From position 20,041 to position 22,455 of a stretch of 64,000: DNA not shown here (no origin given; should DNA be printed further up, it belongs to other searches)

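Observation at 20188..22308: PurF::PurN fusion whose catalytic N-terminal Cys is encoded upstream of any canonical start codon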

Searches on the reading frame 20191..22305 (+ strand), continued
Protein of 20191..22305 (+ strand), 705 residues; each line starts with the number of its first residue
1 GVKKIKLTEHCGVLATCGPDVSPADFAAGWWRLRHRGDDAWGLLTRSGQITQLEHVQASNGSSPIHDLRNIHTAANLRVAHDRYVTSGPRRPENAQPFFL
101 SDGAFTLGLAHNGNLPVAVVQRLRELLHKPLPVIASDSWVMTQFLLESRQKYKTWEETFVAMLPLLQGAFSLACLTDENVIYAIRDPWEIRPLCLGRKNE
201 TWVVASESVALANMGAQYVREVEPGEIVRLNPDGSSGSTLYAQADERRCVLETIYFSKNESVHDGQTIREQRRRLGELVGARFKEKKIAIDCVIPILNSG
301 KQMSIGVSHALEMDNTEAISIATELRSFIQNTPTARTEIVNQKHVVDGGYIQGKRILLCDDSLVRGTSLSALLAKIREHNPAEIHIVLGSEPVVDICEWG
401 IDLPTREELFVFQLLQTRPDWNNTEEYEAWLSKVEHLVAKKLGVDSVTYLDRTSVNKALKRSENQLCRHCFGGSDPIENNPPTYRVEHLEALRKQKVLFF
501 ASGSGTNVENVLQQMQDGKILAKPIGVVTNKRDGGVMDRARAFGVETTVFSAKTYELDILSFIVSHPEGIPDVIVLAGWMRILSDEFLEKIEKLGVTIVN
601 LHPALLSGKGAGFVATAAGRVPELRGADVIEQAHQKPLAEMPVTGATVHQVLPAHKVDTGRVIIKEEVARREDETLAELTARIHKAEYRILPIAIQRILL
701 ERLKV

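Call 49: search_protein_families(library=ncbifam, proteins=[L011:11527-12135:+, L010:21322-21939:+, L029:12100-13422:+, L029:13429-14541:+, L029:14547-17285:+, L022:5098-5667:+, L022:5710-6891:+, L022:6897-8312:+], max_evalue=1e-8)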
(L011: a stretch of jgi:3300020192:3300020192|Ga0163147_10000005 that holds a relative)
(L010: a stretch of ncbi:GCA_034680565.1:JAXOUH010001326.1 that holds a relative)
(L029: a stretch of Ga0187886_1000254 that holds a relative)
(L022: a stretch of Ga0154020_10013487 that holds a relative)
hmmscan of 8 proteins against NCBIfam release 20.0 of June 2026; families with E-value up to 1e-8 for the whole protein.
L011:11527-12135:+ (203 aa): 2 families
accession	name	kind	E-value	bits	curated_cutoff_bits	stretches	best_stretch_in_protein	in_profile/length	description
NF006671.0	PRK09219.1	equivalog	4.2e-18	65.5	177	1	34-196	27-183/192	xanthine phosphoribosyltransferase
TIGR01744.1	XPRTase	equivalog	2.7e-16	59.8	164.45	1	16-195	10-182/191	xanthine phosphoribosyltransferase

L010:21322-21939:+ (206 aa): 7 families
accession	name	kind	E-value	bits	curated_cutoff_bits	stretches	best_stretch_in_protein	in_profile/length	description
NF006671.0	PRK09219.1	equivalog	1e-22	80.5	177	1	12-203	3-186/192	xanthine phosphoribosyltransferase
TIGR01744.1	XPRTase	equivalog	2.5e-21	76.2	164.45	1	11-197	2-181/191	xanthine phosphoribosyltransferase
NF002634.0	PRK02304.1-3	equivalog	6.9e-11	42.2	170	1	40-193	35-178/182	adenine phosphoribosyltransferase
NF002632.0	PRK02304.1-1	equivalog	4.8e-10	39.5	243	1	18-194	15-180/183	adenine phosphoribosyltransferase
NF002620.0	PRK02277.1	subfamily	2.1e-09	37.3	115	0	38-196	62-199/201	orotate phosphoribosyltransferase-like protein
NF009211.0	PRK12560.1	equivalog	3.9e-09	36.6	188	1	38-194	32-178/187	adenine phosphoribosyltransferase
NF004689.0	PRK06031.1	equivalog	7.8e-09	35.1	175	1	43-169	67-190/233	phosphoribosyltransferase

L029:12100-13422:+ (441 aa): 2 families
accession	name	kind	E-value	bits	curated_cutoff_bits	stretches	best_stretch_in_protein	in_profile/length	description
TIGR00877.1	purD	equivalog_domain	1.7e-131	439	288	1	9-438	2-422/425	phosphoribosylamine--glycine ligase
NF005543.0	PRK07206.1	subfamily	2e-09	36.6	302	1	62-302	61-288/416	hypothetical protein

L029:13429-14541:+ (371 aa): 1 family
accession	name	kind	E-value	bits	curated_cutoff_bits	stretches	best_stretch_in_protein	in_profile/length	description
TIGR00878.1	purM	equivalog_domain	1.9e-57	195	236.35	1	6-349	2-331/332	phosphoribosylformylglycinamidine cyclo-ligase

L029:14547-17285:+ (913 aa): 7 families
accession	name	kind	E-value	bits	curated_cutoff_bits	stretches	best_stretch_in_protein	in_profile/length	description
TIGR01736.1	FGAM_synth_II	equivalog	4.6e-139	464.9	525.75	1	153-910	3-718/718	phosphoribosylformylglycinamidine synthase subunit PurL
NF002290.1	PRK01213.1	equivalog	1.5e-127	426.7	648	1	154-909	4-722/723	phosphoribosylformylglycinamidine synthase subunit PurL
NF003672.0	PRK05297.1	equivalog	7.7e-99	331.8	783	1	116-904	145-984/1290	phosphoribosylformylglycinamidine synthase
TIGR01857.1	FGAM-synthase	equivalog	1.5e-92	310.9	1057.05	1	241-910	313-946/1239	phosphoribosylformylglycinamidine synthase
TIGR01735.1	FGAM_synt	equivalog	2.5e-83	280.3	1123.05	1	119-903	146-999/1307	phosphoribosylformylglycinamidine synthase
NF010690.0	PRK14090.1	equivalog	2.6e-52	178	1047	1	215-738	37-509/601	phosphoribosylformylglycinamidine synthase subunit PurL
TIGR01739.1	tegu_FGAM_synt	hypoth_equivalog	3.9e-18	64.8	716.1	1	726-907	698-884/1206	herpesvirus tegument protein/v-FGAM-synthase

L022:5098-5667:+ (190 aa): 1 family
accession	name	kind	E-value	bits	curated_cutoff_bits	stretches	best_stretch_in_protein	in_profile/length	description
NF008651.0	PRK11648.1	equivalog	1.7e-13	50.8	216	1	35-167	35-156/196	metal-dependent hydrolase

L022:5710-6891:+ (394 aa): 27 families (the best 25 are shown)
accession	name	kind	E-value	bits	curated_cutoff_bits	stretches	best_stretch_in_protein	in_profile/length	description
TIGR01085.1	murE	subfamily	2.3e-121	406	257.3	2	176-388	259-471/472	UDP-N-acetylmuramyl-tripeptide synthetase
NF001126.0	PRK00139.1-4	equivalog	8.8e-121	403.8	373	1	17-391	93-485/486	UDP-N-acetylmuramoyl-L-alanyl-D-glutamate--2,6-diaminopimelate ligase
NF001124.0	PRK00139.1-2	equivalog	4.2e-105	352.4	476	1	12-392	96-496/500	UDP-N-acetylmuramoyl-L-alanyl-D-glutamate--2,6-diaminopimelate ligase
NF008896.0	PRK11929.1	equivalog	9e-100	334.9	1023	2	192-391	299-501/965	bifunctional UDP-N-acetylmuramoyl-L-alanyl-D-glutamate--2,6-diaminopimelate ligase MurE/UDP-N-acetylmuramoyl-tripeptide--D-alanyl-D-alanine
NF001123.0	PRK00139.1-1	equivalog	5.5e-85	285.9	586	2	179-390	281-491/493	UDP-N-acetylmuramoyl-L-alanyl-D-glutamate--2,6-diaminopimelate ligase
NF010628.0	PRK14022.1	equivalog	1.2e-80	271.6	536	1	15-368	98-460/483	UDP-N-acetylmuramoyl-L-alanyl-D-glutamate--L-lysine ligase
NF001130.0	PRK00139.2-4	equivalog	1.2e-62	212.3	715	2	193-386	315-508/516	UDP-N-acetylmuramoyl-L-alanyl-D-glutamate--2,6-diaminopimelate ligase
NF001131.0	PRK00139.2-5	equivalog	1.3e-48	166.1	1000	1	14-367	95-461/483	UDP-N-acetylmuramoyl-L-alanyl-D-glutamate--2,6-diaminopimelate ligase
NF001127.0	PRK00139.2-1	equivalog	3.6e-47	161.3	997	2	195-367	317-489/520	UDP-N-acetylmuramoyl-L-alanyl-D-glutamate--2,6-diaminopimelate ligase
NF001129.0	PRK00139.2-3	equivalog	1.9e-44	152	762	2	17-177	107-269/517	UDP-N-acetylmuramoyl-L-alanyl-D-glutamate--2,6-diaminopimelate ligase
TIGR02068.2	cya_phycin_syn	equivalog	1.2e-37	129.4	850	2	202-369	682-855/862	cyanophycin synthetase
NF010623.0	PRK14016.1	subfamily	8.8e-33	113.5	877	2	194-368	676-856/871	cyanophycin synthetase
TIGR01087.1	murD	equivalog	4.8e-32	111.6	211.95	1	96-359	150-414/441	UDP-N-acetylmuramoyl-L-alanine--D-glutamate ligase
NF053647.1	pMurD2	equivalog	1.4e-30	106.6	550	1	23-370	94-400/405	pseudomurein biosynthesis peptide ligase pMurD2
NF053645.1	pMurC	equivalog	5.2e-28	98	560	1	193-343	309-462/492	pseudomurein biosynthesis peptide ligase pMurC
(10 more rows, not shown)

L022:6897-8312:+ (472 aa): 17 families
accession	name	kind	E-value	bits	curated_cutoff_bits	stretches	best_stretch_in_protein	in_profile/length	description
TIGR01082.1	murC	equivalog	2.3e-118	396.1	335.1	1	6-467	1-446/449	UDP-N-acetylmuramate--L-alanine ligase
NF011171.0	PRK14573.1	equivalog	4.8e-75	253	1015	1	1-464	1-439/809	bifunctional UDP-N-acetylmuramate--L-alanine ligase/D-alanine--D-alanine ligase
TIGR01081.1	mpl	equivalog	8.8e-62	209.6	388.7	1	6-398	1-383/448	UDP-N-acetylmuramate:L-alanyl-gamma-D-glutamyl-meso-diaminopimelate ligase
NF001126.0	PRK00139.1-4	equivalog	4.1e-25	88.3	373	1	191-372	196-374/486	UDP-N-acetylmuramoyl-L-alanyl-D-glutamate--2,6-diaminopimelate ligase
NF053645.1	pMurC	equivalog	1e-23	83.8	560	1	255-422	284-445/492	pseudomurein biosynthesis peptide ligase pMurC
NF008896.0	PRK11929.1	equivalog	1.6e-22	79.2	1023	1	188-359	679-855/965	bifunctional UDP-N-acetylmuramoyl-L-alanyl-D-glutamate--2,6-diaminopimelate ligase MurE/UDP-N-acetylmuramoyl-tripeptide--D-alanyl-D-alanine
TIGR01143.1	murF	subfamily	5.8e-21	74.9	288.6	1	188-361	149-320/418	UDP-N-acetylmuramoyl-tripeptide--D-alanyl-D-alanine ligase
TIGR01087.1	murD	equivalog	6.5e-20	71.6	211.95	1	81-361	78-337/441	UDP-N-acetylmuramoyl-L-alanine--D-glutamate ligase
NF001124.0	PRK00139.1-2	equivalog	6.8e-20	71.3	476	1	190-372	200-383/500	UDP-N-acetylmuramoyl-L-alanyl-D-glutamate--2,6-diaminopimelate ligase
NF053648.1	pMurE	equivalog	3.2e-17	62.4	600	1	188-370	189-358/464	pseudomurein biosynthesis peptide ligase pMurE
TIGR01085.1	murE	subfamily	1.3e-15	57.3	257.3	1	190-372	179-364/472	UDP-N-acetylmuramyl-tripeptide synthetase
TIGR02068.2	cya_phycin_syn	equivalog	2.7e-15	55.5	850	1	191-456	567-847/862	cyanophycin synthetase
NF053646.1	pMurD1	equivalog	1.9e-12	46.6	610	0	294-408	284-392/465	pseudomurein biosynthesis peptide ligase pMurD1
NF010628.0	PRK14022.1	equivalog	2.9e-11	42.8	536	1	192-400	204-402/483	UDP-N-acetylmuramoyl-L-alanyl-D-glutamate--L-lysine ligase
NF010623.0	PRK14016.1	subfamily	3.4e-11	42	877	0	191-424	568-815/871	cyanophycin synthetase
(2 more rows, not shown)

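Call 52: search_protein_representatives(protein=window:20203-22305:+)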
Query: 701 residues. Proteins with E-value up to 0.001 (for the whole library): 9327; up to 1e-10: 4020; up to 1e-30: 930. The best 150 are listed.
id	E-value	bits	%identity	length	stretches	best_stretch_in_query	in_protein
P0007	5.3e-193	659.6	51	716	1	3-699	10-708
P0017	1.4e-174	598.7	44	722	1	4-698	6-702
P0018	1.8e-169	581.8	47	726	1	2-699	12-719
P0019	1.2e-168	579.1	54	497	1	4-480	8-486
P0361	9.7e-131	453.8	39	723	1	2-695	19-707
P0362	2.1e-121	423.0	36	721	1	4-695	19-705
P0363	9.8e-114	397.6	37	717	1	4-695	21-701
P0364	3.5e-109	382.6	35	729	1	19-695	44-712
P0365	9.1e-108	377.9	36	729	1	18-695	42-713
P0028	5.6e-107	375.3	46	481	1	2-475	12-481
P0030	2.2e-101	356.8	36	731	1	5-695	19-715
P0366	1.9e-98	347.1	35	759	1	7-694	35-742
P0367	6.7e-89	315.5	33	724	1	6-695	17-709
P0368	5.8e-87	309.1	35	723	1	3-699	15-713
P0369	1.7e-86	307.6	42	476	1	7-473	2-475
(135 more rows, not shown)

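Call 53: predict_structure(alignment_id=A1)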
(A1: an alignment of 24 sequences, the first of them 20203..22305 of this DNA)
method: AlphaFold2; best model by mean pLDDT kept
length: 701 residues; sequences in the alignment: 24
mean_pLDDT: 90.4   pTM: 0.90
mean pLDDT of the five models: 90.4, 90.0, 89.0, 89.0, 88.1
residues with pLDDT >= 90: 484; 70-90: 176; 50-70: 36; < 50: 5
segments of 3 or more residues with pLDDT < 50: 1-5
pLDDT, mean of each block of 10 residues (from residue 1): 57 96 91 80 92 70 90 88 71 94 93 92 94 94 97 97 92 97 90 96 94 95 96 95 84 85 90 97 96 86 96 87 64 84 95 92 89 97 94 73 91 92 96 98 96 91 88 82 97 94 95 97 90 94 81 91 96 86 93 95 89 92 93 97 90 79 96 97 96 95 80
secondary structure, 60 per line:
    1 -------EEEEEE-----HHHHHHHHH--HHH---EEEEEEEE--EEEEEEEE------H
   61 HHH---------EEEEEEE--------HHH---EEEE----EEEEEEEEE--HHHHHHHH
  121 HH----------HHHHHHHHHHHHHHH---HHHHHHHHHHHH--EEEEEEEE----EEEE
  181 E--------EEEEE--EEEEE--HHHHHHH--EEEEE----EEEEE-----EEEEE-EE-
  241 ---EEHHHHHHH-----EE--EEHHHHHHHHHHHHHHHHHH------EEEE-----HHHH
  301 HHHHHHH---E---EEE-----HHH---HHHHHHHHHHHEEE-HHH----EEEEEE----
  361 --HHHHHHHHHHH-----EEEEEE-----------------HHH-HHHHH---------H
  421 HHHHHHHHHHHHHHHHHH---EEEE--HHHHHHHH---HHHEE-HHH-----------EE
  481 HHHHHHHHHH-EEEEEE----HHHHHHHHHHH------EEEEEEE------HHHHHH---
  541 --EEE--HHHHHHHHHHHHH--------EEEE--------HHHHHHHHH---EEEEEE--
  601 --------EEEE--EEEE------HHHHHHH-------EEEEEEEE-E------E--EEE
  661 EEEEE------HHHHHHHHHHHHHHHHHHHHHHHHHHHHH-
elements in order (helices of 4 or more, strands of 3 or more residues): E8-13 H19-27 E36-43 E46-53 H60-63 E73-79 E94-97 E102-110 H113-122 H133-147 H151-162 E165-172 E177-181 E190-194 E197-201 H204-210 E213-217 E222-226 E232-236 H246-252 H264-281 E288-291 H297-307 E315-317 H329-339 E340-342 E351-356 H363-373 E379-384 H406-410 H420-438 E442-445 H448-455 H481-490 E492-497 H502-512 E519-525 H532-537 E543-545 H548-560 E569-572 H581-589 E593-598 E609-612 E615-618 H625-631 E639-646 E658-665 H672-700

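Call 54: list_cluster_members(proteins=[P0154, P0157, P0163, P0190, P0209, P0231, P0236, P0240, P0001, P0012])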
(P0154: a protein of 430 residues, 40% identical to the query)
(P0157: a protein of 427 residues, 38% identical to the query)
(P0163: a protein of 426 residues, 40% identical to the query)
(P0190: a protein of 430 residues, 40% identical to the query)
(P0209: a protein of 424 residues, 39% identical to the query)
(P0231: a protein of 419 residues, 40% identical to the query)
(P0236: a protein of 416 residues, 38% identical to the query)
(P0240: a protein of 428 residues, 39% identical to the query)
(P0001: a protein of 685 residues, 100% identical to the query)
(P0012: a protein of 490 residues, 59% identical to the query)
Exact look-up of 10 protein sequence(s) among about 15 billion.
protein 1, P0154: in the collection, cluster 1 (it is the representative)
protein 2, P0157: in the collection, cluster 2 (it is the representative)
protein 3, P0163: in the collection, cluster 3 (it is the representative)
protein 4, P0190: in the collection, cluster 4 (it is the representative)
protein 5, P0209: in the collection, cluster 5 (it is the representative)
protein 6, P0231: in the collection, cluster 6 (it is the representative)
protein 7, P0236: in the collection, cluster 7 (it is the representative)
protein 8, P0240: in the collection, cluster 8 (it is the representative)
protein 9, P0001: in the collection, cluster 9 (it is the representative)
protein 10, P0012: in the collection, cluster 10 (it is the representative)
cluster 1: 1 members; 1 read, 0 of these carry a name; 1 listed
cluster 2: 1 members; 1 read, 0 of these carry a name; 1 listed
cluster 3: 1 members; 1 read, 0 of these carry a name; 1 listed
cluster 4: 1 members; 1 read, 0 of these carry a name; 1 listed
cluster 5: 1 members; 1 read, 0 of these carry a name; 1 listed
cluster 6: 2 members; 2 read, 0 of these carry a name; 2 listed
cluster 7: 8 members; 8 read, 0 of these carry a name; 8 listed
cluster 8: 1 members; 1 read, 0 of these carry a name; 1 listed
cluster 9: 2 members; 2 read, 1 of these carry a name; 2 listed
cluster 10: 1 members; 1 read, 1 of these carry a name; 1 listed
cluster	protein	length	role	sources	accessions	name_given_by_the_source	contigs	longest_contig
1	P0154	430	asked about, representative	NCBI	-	-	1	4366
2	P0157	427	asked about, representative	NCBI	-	-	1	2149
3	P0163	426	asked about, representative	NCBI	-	-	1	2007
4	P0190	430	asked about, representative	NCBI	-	-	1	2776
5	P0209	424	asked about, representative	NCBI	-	-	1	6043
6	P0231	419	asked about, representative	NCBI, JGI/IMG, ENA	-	-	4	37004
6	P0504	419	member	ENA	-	-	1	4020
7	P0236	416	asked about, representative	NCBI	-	-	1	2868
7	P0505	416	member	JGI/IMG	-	-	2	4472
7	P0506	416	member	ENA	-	-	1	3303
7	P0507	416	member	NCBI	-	-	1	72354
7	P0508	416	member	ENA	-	-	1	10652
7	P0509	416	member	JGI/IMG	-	-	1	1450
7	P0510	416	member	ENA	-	-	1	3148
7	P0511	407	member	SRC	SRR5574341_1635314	-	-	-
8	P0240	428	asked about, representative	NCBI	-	-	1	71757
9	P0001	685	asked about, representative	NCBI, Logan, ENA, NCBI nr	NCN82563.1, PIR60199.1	MAG: hypothetical protein GW947_01225 [Candidatus Pacebacteria bacterium] | hypothetical protein [Candidatus Paceibacterota bacterium]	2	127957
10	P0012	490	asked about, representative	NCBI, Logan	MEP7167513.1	MAG: phosphoribosyltransferase family protein [Candidatus Woesebacteria bacterium]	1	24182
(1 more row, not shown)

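Call 56: find_encoding_contigs(protein=P0008, flank=10000, max_places=1)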
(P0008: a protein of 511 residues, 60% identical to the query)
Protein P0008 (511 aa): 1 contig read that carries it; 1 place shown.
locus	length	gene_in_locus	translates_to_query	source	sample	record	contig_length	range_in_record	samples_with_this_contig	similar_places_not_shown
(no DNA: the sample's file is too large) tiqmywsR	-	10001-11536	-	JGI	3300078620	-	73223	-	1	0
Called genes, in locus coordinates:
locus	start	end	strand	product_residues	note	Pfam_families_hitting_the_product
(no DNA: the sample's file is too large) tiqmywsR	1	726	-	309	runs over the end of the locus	PF00535:Glycos_transf_2 (weak)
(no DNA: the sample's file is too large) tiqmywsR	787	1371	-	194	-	PF10502:Peptidase_S26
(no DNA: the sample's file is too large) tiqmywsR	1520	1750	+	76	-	-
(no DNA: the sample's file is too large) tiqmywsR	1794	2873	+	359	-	PF01300:Sua5_yciO_yrdC, PF02367:TsaE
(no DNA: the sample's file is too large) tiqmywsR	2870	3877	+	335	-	PF00814:TsaD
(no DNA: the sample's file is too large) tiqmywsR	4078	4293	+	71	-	-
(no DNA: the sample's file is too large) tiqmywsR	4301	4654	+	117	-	-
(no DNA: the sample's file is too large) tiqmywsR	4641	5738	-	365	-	PF01207:Dus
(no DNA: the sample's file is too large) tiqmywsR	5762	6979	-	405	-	-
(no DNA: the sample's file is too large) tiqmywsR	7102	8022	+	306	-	PF08241:Methyltransf_11, PF13649:Methyltransf_25 (weak)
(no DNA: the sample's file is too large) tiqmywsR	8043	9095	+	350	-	PF13439:Glyco_transf_4, PF13579:Glyco_trans_4_4 (weak)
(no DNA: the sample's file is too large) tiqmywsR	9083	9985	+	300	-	PF00535:Glycos_transf_2, PF13506:Glyco_transf_21, PF13632:Glyco_trans_2_3 (weak), PF10111:Glyco_tranf_2_2 (weak)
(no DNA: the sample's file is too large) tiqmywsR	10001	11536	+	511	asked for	PF13522:GATase_6, PF13537:GATase_7, PF00156:Pribosyltran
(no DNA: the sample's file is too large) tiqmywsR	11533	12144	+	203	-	PF00156:Pribosyltran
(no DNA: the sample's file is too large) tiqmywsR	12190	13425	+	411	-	PF01943:Polysacc_synt, PF13440:Polysacc_synt_3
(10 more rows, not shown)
